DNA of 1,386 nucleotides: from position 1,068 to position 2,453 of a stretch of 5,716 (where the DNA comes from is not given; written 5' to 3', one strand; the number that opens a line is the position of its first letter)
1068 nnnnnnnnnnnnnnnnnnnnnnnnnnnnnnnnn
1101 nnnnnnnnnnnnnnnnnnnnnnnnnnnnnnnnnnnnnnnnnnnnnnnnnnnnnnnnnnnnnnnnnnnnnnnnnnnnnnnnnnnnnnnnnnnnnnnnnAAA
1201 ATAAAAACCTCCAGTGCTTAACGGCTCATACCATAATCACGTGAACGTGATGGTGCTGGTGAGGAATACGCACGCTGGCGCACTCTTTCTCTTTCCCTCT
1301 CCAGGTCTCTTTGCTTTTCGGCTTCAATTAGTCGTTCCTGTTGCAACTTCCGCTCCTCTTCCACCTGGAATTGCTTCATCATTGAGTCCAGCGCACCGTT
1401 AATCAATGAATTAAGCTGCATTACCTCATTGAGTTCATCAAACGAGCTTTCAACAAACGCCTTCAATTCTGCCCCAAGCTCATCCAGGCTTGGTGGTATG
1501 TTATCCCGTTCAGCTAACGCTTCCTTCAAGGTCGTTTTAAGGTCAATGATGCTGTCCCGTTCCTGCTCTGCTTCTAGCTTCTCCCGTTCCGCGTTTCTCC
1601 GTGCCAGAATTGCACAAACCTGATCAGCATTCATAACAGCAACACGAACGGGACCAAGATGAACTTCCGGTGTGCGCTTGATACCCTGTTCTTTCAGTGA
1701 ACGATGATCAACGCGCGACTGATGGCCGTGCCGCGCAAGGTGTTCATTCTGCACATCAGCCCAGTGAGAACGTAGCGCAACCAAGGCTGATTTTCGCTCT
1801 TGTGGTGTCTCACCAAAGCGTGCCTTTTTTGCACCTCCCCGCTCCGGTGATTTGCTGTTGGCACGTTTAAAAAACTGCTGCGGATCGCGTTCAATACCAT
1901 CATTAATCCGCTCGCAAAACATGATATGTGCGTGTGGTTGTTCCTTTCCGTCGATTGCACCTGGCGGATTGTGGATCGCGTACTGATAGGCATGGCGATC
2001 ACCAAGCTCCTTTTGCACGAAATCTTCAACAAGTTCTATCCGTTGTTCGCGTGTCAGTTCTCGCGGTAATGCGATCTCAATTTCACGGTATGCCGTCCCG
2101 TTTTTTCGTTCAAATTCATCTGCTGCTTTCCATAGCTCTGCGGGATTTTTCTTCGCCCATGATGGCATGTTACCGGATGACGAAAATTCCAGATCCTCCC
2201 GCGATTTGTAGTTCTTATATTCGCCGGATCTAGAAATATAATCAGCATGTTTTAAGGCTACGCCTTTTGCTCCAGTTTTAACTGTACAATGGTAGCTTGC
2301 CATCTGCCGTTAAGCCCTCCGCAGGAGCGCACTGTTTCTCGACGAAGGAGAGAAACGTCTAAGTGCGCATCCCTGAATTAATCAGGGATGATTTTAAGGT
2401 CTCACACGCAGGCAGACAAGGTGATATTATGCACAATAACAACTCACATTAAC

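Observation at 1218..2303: Relaxase-only MobA without a primase domain or an overlapping mobB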

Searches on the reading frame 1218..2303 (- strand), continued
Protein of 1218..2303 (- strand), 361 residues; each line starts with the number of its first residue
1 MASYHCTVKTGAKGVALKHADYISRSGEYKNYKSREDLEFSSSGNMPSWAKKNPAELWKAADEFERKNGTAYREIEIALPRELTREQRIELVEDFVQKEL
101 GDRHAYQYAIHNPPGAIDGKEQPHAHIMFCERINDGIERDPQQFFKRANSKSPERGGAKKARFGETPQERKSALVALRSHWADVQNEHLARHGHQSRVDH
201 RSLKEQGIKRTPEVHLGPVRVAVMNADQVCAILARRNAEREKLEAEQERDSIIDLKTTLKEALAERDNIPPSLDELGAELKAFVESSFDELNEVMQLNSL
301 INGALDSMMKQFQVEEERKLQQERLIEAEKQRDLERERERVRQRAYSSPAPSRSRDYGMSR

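Call 93: fold_search(model_id=the predicted structure, library=pdb)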
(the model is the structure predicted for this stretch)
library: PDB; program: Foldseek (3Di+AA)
matches with E <= 10: 686; with E <= 0.001: 2
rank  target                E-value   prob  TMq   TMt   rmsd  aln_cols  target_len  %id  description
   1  2ns6                  3.3e-16  1.00  0.44  0.84   3.5       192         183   42  Crystal Structure of the Minimal Relaxase Domain of MobA from Plasmid R1162 (released 2007-02-06)
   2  4ht4_A                2.7e-08  1.00  0.41  0.71   4.0       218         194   24  Molecular Basis of Vancomycin Resistance Transfer in Staphylococcus aureus (released 2013-01-30)
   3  2cdm_A                7.3e-03  0.99  0.33  0.41   9.4       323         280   12  The structure of TrwC complexed with a 27-mer DNA comprising the recognition hairpin and the cleavage site (released 2006-07-31)
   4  1osb_C                8.3e-03  0.99  0.32  0.40   5.9       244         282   11  Conjugative Relaxase TrwC in complex with OriT Dna. Metal-free structure. (released 2003-11-25)
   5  1qx0_A                8.8e-03  0.99  0.34  0.41   9.6       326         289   13  CONJUGATIVE RELAXASE TRWC IN COMPLEX WITH ORIT DNA. METAL-BOUND STRUCTURE (released 2003-11-25)
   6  1osb_A                1.9e-02  0.98  0.32  0.39   6.8       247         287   11  Conjugative Relaxase TrwC in complex with OriT Dna. Metal-free structure. (released 2003-11-25)
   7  2q7u_B                2.3e-02  0.98  0.32  0.42   5.6       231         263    7  Crystal Structure of the F plasmid TraI Relaxase Domain with the Scissile Thymidine Base and Imidodiphosphate (released 2008-05-20)
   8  1s6m_A                2.4e-02  0.85  0.29  0.35  19.2       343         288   12  Conjugative Relaxase Trwc In Complex With Orit DNA. Metal-Bound Structure (released 2005-06-14)
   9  1zm5_A                3.9e-02  0.97  0.32  0.39   7.0       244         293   12  Conjugative Relaxase TRWC in complex with ORIT dna, cooper-bound structure (released 2006-04-25)
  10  5gwp_D                4.1e-02  0.16  0.13  0.24  14.9       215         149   12  Crystal structure of RCAR3:PP2C wild-type with (+)-ABA (released 2017-09-13)
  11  2q7t_A                4.6e-02  0.96  0.33  0.43   5.1       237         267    8  Crystal Structure of the F plasmid TraI Relaxase Domain with the Scissile Thymidine Base (released 2008-05-20)
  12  1omh_A                4.6e-02  0.87  0.33  0.40   9.3       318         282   12  Conjugative Relaxase TrwC in complex with OriT Dna. Metal-free structure. (released 2003-11-25)
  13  2q7t_B                5.2e-02  0.96  0.33  0.43   5.8       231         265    9  Crystal Structure of the F plasmid TraI Relaxase Domain with the Scissile Thymidine Base (released 2008-05-20)
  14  5mxw                  5.8e-02  0.12  0.12  0.23  16.0       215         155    8  Crystal structure of yellow lupin LLPR-10.2B protein in complex with melatonin and trans-zeatin. (released 2018-04-18)
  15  3uqh_B                5.8e-02  0.11  0.12  0.21  15.2       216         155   14  Crystal structure of aba receptor pyl10 (apo) (released 2011-12-14)
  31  4dsc_B                1.8e-01  0.08  0.12  0.20  15.4       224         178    8  Complex structure of abscisic acid receptor PYL3 with (+)-ABA in spacegroup of H32 at 1.95A (released 2012-06-06)
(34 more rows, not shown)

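Call 111: search_protein_families(library=pfam, proteins=[P0239, P0238], max_evalue=0.1)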
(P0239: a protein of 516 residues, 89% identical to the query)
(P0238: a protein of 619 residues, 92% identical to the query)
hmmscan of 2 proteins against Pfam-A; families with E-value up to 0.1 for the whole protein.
P0239 (516 aa): 2 families
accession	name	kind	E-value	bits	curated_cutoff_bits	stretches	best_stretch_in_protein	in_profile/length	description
PF03389.21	MobA_MobL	-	6.3e-38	131.2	26.7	1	25-221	19-219/224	MobA/MobL family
PF03432.20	Relaxase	-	6.3e-05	23.7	24.6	1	56-134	29-103/132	MobA/VirD2-like, nuclease domain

P0238 (619 aa): 2 families
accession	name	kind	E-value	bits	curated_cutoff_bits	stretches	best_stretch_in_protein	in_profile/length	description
PF03389.21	MobA_MobL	-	2.2e-38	132.7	26.7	1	25-221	19-219/224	MobA/MobL family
PF03432.20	Relaxase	-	0.00016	22.3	24.6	1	56-134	29-103/132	MobA/VirD2-like, nuclease domain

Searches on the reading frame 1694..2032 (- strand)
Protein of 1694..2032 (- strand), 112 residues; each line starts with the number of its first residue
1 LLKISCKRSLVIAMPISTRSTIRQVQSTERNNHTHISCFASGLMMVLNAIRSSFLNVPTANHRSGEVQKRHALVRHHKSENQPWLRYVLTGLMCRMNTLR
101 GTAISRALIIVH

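Call 3: search_protein_families(library=pfam, proteins=[window:1694-2032:-], max_evalue=0.01)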
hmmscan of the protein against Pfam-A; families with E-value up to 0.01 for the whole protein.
window:1694-2032:- (112 aa): 0 families

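Call 4: search_protein_families(library=ncbifam, proteins=[window:1694-2032:-], max_evalue=0.01)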
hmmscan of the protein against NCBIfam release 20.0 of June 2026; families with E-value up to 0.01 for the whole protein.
window:1694-2032:- (112 aa): 0 families

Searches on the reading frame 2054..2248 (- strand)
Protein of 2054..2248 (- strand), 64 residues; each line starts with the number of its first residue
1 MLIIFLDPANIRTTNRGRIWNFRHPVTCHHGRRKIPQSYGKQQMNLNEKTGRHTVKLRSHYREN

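Call 3: search_protein_families(library=pfam, proteins=[window:2054-2248:-], max_evalue=0.01)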
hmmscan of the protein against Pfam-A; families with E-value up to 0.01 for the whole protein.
window:2054-2248:- (64 aa): 0 families

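Call 4: search_protein_families(library=ncbifam, proteins=[window:2054-2248:-], max_evalue=0.01)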
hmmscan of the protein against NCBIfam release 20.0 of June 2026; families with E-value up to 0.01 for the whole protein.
window:2054-2248:- (64 aa): 0 families
